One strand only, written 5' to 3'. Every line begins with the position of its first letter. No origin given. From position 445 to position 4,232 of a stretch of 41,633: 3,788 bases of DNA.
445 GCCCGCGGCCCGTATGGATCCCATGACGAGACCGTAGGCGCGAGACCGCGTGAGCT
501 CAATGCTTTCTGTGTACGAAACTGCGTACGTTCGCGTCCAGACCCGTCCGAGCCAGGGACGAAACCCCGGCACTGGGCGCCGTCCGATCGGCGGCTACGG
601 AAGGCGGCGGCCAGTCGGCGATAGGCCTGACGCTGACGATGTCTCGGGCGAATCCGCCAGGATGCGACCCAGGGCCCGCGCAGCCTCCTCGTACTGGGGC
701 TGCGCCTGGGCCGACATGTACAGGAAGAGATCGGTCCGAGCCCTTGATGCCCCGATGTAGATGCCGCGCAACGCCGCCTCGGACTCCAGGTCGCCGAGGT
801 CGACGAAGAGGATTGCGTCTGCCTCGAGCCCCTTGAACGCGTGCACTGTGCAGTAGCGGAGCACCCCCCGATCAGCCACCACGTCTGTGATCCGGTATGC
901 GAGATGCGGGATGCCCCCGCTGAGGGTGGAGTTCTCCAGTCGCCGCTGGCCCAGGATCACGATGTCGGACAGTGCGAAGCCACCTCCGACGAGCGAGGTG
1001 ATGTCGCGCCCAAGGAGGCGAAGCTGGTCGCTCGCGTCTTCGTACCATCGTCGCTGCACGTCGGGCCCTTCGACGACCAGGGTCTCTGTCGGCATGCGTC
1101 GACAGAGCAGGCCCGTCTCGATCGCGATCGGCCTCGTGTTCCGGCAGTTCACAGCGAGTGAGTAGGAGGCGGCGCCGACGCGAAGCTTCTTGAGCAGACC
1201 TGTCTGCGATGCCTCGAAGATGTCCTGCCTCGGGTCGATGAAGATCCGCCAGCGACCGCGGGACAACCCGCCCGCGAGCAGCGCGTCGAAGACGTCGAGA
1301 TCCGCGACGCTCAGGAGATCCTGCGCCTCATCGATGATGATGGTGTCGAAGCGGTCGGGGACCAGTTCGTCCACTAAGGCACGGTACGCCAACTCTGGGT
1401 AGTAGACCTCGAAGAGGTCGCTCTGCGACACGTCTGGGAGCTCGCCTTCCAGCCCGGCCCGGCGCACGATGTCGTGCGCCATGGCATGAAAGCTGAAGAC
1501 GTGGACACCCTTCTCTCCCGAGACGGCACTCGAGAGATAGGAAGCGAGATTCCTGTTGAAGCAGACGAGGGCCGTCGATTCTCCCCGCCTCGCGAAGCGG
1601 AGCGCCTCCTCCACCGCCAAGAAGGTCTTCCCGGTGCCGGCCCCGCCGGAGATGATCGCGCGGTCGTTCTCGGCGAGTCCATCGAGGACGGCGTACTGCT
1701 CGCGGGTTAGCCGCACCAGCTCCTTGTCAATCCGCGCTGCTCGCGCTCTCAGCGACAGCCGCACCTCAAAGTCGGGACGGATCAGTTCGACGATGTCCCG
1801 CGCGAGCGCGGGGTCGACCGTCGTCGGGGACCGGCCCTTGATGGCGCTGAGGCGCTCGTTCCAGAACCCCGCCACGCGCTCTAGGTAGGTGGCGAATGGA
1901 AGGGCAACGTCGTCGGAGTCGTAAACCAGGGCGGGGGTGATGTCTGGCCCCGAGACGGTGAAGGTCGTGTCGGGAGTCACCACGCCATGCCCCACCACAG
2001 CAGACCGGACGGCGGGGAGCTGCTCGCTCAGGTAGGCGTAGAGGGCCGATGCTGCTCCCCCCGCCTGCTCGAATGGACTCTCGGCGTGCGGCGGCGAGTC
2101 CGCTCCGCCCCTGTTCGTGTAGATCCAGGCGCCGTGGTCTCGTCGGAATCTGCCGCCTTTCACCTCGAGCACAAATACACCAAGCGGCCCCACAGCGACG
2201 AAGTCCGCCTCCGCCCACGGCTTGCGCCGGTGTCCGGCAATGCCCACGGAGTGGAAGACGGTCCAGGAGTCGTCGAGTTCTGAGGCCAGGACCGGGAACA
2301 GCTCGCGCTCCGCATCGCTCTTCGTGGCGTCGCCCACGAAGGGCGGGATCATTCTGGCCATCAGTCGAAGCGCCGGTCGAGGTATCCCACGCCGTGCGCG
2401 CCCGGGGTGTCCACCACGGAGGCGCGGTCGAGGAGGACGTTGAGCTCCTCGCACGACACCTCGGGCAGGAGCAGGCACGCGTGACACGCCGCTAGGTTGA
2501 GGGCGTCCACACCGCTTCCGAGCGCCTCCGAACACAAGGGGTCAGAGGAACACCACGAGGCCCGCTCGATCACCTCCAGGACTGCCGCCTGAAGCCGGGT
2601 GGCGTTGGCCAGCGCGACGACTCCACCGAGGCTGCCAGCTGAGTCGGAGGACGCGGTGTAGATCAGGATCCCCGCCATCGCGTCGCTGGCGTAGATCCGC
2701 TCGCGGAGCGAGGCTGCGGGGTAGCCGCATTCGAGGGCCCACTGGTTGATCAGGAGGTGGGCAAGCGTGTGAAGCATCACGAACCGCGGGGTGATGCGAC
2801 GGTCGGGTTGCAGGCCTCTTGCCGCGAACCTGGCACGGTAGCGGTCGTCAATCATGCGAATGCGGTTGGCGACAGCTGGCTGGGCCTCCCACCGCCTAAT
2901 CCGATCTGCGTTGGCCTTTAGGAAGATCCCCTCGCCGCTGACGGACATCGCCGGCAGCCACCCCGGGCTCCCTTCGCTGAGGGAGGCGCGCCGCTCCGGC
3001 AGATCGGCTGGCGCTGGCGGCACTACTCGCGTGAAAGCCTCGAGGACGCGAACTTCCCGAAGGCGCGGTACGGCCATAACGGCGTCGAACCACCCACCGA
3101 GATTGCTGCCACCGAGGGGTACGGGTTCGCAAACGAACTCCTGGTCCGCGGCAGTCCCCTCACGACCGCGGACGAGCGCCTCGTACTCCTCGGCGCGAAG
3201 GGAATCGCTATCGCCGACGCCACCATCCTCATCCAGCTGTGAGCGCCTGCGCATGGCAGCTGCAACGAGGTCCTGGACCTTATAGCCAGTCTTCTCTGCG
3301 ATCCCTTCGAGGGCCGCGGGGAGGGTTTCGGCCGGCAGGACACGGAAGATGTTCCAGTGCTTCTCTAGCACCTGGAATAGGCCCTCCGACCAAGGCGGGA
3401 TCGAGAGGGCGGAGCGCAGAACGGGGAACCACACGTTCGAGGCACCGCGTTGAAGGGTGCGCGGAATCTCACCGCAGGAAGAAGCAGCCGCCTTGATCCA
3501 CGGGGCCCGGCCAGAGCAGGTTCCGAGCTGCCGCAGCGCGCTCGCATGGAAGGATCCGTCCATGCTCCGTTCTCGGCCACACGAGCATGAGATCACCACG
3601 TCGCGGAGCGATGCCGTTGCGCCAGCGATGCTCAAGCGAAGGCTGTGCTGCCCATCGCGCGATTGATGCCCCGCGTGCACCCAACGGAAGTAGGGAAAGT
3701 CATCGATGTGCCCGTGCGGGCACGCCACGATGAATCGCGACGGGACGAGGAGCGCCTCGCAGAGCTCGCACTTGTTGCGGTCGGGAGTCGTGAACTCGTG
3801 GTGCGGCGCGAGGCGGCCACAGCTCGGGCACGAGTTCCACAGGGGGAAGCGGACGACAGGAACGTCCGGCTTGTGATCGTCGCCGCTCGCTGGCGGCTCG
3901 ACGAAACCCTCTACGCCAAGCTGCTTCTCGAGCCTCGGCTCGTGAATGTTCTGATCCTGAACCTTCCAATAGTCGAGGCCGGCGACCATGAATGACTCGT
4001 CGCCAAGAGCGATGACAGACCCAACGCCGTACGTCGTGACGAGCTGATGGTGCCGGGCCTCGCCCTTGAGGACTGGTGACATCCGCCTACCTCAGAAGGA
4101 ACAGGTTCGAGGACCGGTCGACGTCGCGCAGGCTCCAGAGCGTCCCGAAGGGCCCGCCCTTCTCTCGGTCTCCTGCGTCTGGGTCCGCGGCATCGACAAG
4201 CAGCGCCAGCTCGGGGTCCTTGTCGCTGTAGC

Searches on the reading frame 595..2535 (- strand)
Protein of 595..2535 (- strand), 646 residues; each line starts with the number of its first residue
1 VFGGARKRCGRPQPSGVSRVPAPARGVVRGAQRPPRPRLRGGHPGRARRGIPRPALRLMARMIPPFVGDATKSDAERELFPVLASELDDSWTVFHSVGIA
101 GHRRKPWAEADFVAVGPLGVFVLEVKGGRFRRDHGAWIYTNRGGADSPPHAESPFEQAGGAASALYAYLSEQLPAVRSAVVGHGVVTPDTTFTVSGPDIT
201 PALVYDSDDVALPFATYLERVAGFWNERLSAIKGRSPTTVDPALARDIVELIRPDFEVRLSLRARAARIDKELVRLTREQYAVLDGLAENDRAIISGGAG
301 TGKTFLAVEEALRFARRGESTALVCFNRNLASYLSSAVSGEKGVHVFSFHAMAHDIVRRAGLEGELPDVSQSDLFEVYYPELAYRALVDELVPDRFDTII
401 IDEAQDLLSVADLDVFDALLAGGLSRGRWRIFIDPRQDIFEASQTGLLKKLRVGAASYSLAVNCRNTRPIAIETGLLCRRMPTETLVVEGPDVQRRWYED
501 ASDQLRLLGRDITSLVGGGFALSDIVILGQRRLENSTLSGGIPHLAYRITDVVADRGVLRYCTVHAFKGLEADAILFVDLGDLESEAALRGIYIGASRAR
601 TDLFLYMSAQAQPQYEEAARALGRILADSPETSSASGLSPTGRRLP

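Call 5: search_protein_families(library=pfam, proteins=[window:595-2535:-], max_evalue=0.01)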
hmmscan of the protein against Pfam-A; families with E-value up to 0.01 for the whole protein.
window:595-2535:- (646 aa): 10 families
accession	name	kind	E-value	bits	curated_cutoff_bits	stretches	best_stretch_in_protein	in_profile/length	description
PF08378.17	NERD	-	3.6e-11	44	22.1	1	74-181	4-109/111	Nuclease-related domain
PF13538.12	UvrD_C_2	-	2e-06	28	27.4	1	562-606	5-52/52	UvrD-like helicase C-terminal domain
PF02562.22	PhoH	-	4.8e-06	26.7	27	1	276-326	5-55/205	PhoH-like protein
PF13245.12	AAA_19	-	6.4e-06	26.8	25.1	1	285-418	6-113/134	AAA domain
PF09848.15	SLFN-g3_helicase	-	1.2e-05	25.2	24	1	294-409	5-93/354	Schlafen group 3, DNA/RNA helicase domain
PF00580.27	UvrD-helicase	-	1.5e-05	25.2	23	1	289-364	12-97/271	UvrD/REP helicase N-terminal domain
PF13481.12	AAA_25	-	3.1e-05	24.1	27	1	266-409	9-157/195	AAA domain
PF04851.21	ResIII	-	0.0014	19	22.5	1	282-404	20-134/164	Type III restriction enzyme, res subunit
PF06745.19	ATPase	-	0.0026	17.6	26.6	1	285-328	14-58/231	KaiC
PF13604.12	AAA_30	-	0.0051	17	27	1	276-339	2-67/191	AAA domain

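Call 6: search_protein_families(library=padloc, proteins=[window:595-2535:-], max_evalue=0.001)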
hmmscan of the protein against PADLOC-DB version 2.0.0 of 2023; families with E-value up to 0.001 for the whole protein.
window:595-2535:- (646 aa): 15 families
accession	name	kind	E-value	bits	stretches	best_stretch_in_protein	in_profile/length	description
PDLC03813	RTasNERD-Hel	-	2.4e-49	166.8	1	59-609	1-513/519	DRT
PDLC01087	C3a187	-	6.1e-18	62.9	1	59-407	1-331/559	NERD+UvrD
PDLC00136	GajB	-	3.1e-07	27.7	0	558-605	486-545/570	UrvD helicase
PDLC03802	RTasHel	-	6.8e-07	26.5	0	389-475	186-271/675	DRT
PDLC00112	GajB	-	8.4e-07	26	1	307-442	118-254/581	UrvD helicase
PDLC00148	GajB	-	1.1e-06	25.9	1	393-454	147-204/369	UrvD helicase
PDLC00149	GajB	-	1.1e-05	22.1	0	350-442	161-249/577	UrvD helicase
PDLC00138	GajB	-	2.5e-05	21.1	0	390-442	215-264/581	UrvD helicase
PDLC00122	GajB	-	2.7e-05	21.3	0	562-610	426-472/502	UrvD helicase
PDLC00129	GajB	-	4.5e-05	20.2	0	390-424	221-254/594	UrvD helicase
PDLC00106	GajB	-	9e-05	19.2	0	388-480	198-290/577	UrvD helicase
PDLC00135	GajB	-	0.00029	17.8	0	277-325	7-55/603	UrvD helicase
PDLC02350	AbiO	-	0.00033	17.5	0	276-325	179-227/468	AbiO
PDLC04140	mad8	-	0.00051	17.7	0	284-334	21-74/314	mads_8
PDLC02372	Nhi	-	0.00068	16.4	0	276-324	183-232/470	-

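Call 7: search_protein_families(library=ncbifam, proteins=[window:595-2535:-], max_evalue=0.001)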
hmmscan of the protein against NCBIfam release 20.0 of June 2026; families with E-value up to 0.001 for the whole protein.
window:595-2535:- (646 aa): 1 family
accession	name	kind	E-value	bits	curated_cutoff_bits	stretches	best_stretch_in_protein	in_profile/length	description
NF047741.1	antiphage_MADS6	equivalog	8.5e-16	57.6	460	1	59-198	1-132/612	methylation-associated defense system protein kinase MAD6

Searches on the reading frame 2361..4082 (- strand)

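Call 5: search_protein_families(library=pfam, proteins=[window:2361-4082:-], max_evalue=0.01)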
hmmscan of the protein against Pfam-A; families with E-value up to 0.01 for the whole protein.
window:2361-4082:- (573 aa): 1 family
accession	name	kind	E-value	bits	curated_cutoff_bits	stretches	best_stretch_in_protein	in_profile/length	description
PF09369.15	MZB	-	3.7e-09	37.6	24.2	1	440-537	1-80/80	MrfA Zn-binding domain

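Call 6: search_protein_families(library=padloc, proteins=[window:2361-4082:-], max_evalue=0.001)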
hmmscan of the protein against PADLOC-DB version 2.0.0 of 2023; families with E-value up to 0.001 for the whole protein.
window:2361-4082:- (573 aa): 4 families
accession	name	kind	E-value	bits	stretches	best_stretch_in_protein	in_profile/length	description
PDLC02583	DrmB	-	1.4e-68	230.5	2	334-558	375-603/606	DrmB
PDLC02579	DrmB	-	5.3e-58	194.4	1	266-561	9-306/314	DrmB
PDLC02584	DrmB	-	8.2e-54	181.1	1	148-564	8-438/445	DrmB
PDLC02582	DrmB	-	3.3e-12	43.8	1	434-558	523-634/649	DrmB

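Call 7: search_protein_families(library=ncbifam, proteins=[window:2361-4082:-], max_evalue=0.001)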
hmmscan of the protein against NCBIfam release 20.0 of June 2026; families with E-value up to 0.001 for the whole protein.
window:2361-4082:- (573 aa): 1 family
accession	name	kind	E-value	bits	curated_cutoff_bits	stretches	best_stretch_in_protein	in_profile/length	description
NF038324.1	DrmB_fam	subfamily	2.5e-149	498.9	240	1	7-559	3-604/604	DrmB family protein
